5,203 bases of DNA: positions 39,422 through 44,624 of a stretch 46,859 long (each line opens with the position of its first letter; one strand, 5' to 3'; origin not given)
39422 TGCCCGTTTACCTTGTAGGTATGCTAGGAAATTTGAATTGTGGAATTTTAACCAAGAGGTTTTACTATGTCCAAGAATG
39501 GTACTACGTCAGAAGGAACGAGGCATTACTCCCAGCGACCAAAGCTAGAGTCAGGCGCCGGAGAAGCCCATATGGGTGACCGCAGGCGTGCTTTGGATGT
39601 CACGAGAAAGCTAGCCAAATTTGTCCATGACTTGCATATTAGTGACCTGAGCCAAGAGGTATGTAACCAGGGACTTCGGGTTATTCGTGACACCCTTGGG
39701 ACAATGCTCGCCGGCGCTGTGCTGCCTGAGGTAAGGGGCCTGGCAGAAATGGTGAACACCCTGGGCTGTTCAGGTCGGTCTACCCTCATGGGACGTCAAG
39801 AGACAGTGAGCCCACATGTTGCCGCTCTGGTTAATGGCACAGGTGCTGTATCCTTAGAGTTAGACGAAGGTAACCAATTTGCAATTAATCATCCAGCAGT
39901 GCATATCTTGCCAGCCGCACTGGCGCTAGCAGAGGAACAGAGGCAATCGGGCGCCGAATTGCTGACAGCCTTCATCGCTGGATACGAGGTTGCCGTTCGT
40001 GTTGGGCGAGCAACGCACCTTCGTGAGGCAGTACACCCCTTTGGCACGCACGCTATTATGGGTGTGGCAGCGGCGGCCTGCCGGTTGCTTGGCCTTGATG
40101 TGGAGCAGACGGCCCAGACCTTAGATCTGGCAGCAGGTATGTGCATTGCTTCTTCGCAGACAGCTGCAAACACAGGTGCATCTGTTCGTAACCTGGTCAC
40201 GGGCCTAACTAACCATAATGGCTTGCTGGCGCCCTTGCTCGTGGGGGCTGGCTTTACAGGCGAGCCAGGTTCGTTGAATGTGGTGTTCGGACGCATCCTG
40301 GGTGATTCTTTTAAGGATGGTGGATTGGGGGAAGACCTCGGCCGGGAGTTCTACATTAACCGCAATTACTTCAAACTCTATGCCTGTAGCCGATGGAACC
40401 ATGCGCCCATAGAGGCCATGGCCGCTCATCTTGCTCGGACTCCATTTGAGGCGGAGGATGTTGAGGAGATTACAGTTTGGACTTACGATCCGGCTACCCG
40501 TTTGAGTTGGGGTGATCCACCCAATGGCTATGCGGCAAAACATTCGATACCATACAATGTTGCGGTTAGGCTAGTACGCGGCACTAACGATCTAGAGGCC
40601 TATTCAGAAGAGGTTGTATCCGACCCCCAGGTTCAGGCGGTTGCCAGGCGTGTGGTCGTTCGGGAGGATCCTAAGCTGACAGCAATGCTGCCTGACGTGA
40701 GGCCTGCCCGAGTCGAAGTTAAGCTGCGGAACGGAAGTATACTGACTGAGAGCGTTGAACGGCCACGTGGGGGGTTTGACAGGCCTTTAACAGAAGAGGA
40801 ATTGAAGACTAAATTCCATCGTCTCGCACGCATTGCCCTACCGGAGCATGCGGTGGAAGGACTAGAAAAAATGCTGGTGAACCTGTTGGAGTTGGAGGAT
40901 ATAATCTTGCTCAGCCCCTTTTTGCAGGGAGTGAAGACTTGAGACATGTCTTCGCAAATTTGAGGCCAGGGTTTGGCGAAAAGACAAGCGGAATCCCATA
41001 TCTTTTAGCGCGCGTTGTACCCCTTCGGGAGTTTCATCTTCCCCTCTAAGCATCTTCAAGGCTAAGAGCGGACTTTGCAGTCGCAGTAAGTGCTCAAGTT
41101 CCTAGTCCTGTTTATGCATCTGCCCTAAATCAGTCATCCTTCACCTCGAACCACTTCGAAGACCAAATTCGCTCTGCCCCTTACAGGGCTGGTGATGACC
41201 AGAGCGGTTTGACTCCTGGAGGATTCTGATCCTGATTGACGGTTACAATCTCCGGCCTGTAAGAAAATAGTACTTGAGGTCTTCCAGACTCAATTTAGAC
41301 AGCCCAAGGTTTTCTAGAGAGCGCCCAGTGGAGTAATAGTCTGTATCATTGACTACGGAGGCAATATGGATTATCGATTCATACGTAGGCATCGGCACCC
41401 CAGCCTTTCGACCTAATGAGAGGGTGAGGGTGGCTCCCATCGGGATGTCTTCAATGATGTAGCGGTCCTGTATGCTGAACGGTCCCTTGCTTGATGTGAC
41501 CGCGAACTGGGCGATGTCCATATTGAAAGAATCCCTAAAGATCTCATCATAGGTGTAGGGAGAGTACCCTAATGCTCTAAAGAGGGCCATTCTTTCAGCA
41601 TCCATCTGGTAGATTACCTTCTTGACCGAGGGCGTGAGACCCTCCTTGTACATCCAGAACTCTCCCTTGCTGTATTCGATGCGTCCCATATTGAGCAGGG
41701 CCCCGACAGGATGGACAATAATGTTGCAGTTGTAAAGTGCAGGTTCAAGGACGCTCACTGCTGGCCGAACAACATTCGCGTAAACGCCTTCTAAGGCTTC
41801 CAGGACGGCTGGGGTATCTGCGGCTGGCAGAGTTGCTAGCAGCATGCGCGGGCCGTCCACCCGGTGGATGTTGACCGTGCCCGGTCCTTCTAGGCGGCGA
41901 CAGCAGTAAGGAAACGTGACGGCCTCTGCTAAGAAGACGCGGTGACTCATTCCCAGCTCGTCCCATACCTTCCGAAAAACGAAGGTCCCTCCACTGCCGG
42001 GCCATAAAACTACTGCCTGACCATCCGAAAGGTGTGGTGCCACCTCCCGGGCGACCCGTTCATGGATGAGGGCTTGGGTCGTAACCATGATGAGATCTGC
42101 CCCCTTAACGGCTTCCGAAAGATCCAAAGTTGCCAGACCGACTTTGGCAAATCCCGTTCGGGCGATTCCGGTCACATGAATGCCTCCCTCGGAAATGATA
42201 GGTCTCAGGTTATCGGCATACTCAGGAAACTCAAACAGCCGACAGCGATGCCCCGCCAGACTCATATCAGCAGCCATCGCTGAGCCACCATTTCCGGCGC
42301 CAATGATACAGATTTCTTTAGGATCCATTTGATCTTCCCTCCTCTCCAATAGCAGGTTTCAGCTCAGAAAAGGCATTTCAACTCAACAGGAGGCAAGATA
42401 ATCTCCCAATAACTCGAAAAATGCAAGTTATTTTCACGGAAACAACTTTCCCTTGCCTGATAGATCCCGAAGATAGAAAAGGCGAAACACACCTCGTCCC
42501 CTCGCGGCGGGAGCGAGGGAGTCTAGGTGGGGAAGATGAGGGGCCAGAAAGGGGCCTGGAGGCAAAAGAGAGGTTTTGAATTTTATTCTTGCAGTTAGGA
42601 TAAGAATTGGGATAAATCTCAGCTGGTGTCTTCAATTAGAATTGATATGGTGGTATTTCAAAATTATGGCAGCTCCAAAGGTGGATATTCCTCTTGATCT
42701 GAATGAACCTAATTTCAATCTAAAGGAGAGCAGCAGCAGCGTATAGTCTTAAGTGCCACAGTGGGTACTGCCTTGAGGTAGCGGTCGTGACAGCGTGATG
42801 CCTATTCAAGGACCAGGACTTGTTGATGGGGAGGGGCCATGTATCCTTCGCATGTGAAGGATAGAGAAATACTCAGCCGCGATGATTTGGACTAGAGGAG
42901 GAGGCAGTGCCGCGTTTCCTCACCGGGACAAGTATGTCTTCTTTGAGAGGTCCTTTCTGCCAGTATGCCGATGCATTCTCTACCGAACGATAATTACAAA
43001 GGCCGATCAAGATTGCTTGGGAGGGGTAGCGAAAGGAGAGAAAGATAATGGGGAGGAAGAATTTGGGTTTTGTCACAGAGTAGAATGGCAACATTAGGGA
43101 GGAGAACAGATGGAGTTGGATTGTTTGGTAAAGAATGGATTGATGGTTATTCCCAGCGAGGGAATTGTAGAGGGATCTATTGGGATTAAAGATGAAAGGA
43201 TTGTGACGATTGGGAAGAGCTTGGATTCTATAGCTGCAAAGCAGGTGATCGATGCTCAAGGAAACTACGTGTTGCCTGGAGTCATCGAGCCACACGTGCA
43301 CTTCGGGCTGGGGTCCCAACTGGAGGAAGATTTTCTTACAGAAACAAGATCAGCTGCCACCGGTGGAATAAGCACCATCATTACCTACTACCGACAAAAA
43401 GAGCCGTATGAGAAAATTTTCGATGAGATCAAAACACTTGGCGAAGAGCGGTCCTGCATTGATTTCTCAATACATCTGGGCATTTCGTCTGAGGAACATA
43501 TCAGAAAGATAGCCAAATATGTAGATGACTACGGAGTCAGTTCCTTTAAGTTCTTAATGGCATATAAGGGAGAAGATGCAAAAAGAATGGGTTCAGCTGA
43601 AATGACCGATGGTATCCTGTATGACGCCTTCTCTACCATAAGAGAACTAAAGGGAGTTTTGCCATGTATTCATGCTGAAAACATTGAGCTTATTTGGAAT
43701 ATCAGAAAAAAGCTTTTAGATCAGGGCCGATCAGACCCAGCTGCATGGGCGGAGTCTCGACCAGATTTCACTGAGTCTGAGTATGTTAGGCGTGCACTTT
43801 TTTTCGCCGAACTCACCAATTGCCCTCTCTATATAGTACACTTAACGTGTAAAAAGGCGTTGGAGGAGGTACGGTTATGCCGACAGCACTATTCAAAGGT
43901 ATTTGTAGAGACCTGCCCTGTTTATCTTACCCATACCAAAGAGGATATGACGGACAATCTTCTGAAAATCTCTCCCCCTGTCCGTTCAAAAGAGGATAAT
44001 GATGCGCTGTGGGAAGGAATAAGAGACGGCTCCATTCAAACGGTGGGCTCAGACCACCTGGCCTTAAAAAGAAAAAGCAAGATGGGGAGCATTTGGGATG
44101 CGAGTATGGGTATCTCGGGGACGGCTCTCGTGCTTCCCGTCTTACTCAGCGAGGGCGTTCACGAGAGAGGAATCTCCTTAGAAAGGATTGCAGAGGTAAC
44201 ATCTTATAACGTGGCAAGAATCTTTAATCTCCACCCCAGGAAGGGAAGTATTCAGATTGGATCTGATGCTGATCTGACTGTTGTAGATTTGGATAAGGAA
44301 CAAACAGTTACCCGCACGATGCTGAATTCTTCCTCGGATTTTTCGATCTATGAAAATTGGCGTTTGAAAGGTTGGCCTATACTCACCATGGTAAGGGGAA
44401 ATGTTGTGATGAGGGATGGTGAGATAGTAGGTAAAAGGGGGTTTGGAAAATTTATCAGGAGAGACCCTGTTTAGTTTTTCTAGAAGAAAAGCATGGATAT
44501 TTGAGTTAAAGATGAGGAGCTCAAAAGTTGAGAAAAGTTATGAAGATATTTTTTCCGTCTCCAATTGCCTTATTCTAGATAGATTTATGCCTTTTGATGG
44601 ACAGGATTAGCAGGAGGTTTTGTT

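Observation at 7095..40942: Seven MmgE/PrpD-family paralogues packed into one ~34 kb locus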

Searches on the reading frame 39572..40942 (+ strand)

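Call 3: search_protein_families(library=pfam, proteins=[window:39572-40942:+])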
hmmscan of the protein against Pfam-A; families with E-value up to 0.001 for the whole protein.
window:39572-40942:+ (456 aa): 2 families
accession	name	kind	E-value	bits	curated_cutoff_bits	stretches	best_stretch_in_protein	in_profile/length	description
PF03972.19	MmgE_PrpD_N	-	2.2e-48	165.1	32.1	1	12-232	1-222/244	MmgE/PrpD N-terminal domain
PF19305.4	MmgE_PrpD_C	-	3.5e-38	131.6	32.1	1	270-432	1-165/173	MmgE/PrpD C-terminal domain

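Call 13: search_protein_families(library=ncbifam, proteins=[window:39572-40942:+], max_evalue=0.00001)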
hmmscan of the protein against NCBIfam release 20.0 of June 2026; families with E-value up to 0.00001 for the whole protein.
window:39572-40942:+ (456 aa): 3 families
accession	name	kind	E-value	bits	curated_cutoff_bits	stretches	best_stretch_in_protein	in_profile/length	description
NF042438.1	PrpD_hiGCgrampos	equivalog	1.8e-14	53.2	950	1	68-197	78-207/499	2-methylcitrate dehydratase PrpD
NF006943.0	PRK09425.1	equivalog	6.6e-09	35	575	1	166-436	180-461/480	bifunctional 2-methylcitrate dehydratase/aconitate hydratase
TIGR02330.1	prpD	equivalog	8.5e-08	31.4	458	1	165-400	167-412/468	2-methylcitrate dehydratase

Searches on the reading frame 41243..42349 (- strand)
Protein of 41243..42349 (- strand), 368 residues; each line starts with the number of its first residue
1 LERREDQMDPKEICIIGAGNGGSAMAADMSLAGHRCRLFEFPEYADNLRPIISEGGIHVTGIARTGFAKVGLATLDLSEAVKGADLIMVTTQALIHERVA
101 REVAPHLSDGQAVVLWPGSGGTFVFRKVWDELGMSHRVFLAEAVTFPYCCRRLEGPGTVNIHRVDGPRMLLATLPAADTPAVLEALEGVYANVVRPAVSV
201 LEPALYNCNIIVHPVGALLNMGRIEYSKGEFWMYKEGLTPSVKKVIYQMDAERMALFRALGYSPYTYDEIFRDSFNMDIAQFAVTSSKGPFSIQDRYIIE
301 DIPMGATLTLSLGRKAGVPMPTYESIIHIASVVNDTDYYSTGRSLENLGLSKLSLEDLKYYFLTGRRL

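Call 6: search_protein_families(library=pfam, proteins=[window:41243-42349:-])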
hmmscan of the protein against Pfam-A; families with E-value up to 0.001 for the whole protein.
window:41243-42349:- (368 aa): 5 families
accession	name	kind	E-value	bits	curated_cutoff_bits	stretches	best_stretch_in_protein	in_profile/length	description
PF02317.23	Octopine_DH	-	6e-36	124.2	30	1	198-333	3-149/150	NAD/NADP octopine/nopaline dehydrogenase, alpha-helical domain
PF01210.29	NAD_Gly3P_dh_N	-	3.8e-06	27.4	23.1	1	12-114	1-100/158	NAD-dependent glycerol-3-phosphate dehydrogenase N-terminus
PF03807.23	F420_oxidored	-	2.5e-05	25.2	21.6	1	13-114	2-89/94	NADP oxidoreductase coenzyme F420-dependent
PF07991.19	KARI_N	-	0.00011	22.3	20.6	0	69-114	46-92/165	Acetohydroxy acid isomeroreductase, NADPH-binding domain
PF02558.23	ApbA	-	0.00029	20.9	22.2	1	13-115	1-98/150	Ketopantoate reductase PanE/ApbA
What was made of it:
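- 41243..42349 (-): Octopine/nopaline (opine) dehydrogenase-family protein. Pfam Octopine_DH E 6e-36 (call 6).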

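Call 27: search_protein_families(library=ncbifam, proteins=[window:41243-42349:-], max_evalue=0.00001)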
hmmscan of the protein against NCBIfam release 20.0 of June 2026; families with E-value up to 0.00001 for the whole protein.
window:41243-42349:- (368 aa): 0 families

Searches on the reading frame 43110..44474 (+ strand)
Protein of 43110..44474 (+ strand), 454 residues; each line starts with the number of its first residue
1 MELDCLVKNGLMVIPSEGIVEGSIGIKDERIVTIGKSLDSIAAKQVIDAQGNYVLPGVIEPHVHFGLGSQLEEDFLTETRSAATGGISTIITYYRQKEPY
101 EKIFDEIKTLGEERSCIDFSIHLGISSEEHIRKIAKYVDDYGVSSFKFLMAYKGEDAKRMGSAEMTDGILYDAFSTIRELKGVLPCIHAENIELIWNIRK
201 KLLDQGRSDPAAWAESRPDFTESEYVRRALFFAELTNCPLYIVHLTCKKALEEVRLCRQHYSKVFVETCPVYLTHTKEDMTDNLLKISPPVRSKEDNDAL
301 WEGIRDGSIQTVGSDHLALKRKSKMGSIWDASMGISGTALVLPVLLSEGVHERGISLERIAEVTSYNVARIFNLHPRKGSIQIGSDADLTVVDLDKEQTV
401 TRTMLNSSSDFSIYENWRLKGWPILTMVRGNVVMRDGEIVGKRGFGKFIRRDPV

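Call 6: search_protein_families(library=pfam, proteins=[window:43110-44474:+])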
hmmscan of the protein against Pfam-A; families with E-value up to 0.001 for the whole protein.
window:43110-44474:+ (454 aa): 2 families
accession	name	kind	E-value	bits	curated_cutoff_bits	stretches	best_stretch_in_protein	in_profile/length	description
PF01979.26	Amidohydro_1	-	1.5e-19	70.9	25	1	53-433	1-345/345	Amidohydrolase family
PF07969.17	Amidohydro_3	-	2.7e-13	50.6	29.7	2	305-433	364-471/472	Amidohydrolase family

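Call 27: search_protein_families(library=ncbifam, proteins=[window:43110-44474:+], max_evalue=0.00001)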
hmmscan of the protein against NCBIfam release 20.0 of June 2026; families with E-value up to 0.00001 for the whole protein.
window:43110-44474:+ (454 aa): 52 families (the best 25 are shown)
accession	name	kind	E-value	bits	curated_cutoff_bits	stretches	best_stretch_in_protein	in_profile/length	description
TIGR02033.1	D-hydantoinase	equivalog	1.2e-102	344.2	393.25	1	6-451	2-454/454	dihydropyrimidinase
NF009941.0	PRK13404.1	subfamily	2.4e-98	329.9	647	1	2-452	3-462/478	dihydropyrimidinase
NF004839.0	PRK06189.1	equivalog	1.1e-88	297.8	631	1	1-451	1-447/451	allantoinase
TIGR03178.1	allantoinase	equivalog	4e-83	279.7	357.85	1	4-449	1-439/441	allantoinase AllB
NF058539.1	ergo_uti2_ErtD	equivalog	1.2e-77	261.7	650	1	8-451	6-447/449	hydantoin-5-propionate amidohydrolase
NF002668.0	PRK02382.1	equivalog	1.5e-72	244.7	452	1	22-451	14-428/436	dihydroorotase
TIGR00857.1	pyrC_multi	subfamily_domain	6.1e-72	242.9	279.05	1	19-437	3-412/412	dihydroorotase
NF058538.1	ergo_util_ErtD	equivalog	1.4e-70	238.4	600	1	7-450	4-445/446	hydantoin-5-propionate amidohydrolase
NF006559.0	PRK09060.1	equivalog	2.8e-68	230.3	482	1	2-443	4-431/444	dihydroorotase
NF005960.0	PRK08044.1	equivalog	5.6e-66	223.1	688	1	1-451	1-450/453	allantoinase AllB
NF005751.0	PRK07575.1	equivalog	1.6e-57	194.9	529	1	5-440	5-426/440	dihydroorotase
NF006837.0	PRK09357.1-2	equivalog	6.7e-56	189.7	575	1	5-438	3-426/428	dihydroorotase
NF003271.0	PRK04250.1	equivalog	5e-50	170.3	405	1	14-443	11-397/407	dihydroorotase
NF006841.0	PRK09357.2-2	equivalog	2.3e-46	158.4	640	1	26-435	23-418/421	dihydroorotase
NF006688.0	PRK09236.1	equivalog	1.5e-44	152.6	535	1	6-442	5-434/444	dihydroorotase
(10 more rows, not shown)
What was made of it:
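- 43110..44474 (+): Cyclic amidohydrolase (dihydropyrimidinase/hydantoinase/allantoinase/dihydroorotase group). TIGR02033 scores 344 bits, below the cut-off of 393 (call 27).
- On Dihydropyrimidinase / D-hydantoinase (for 43110-44474): Allantoinase, dihydroorotase and ErtD models are also below cut-off (call 27).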
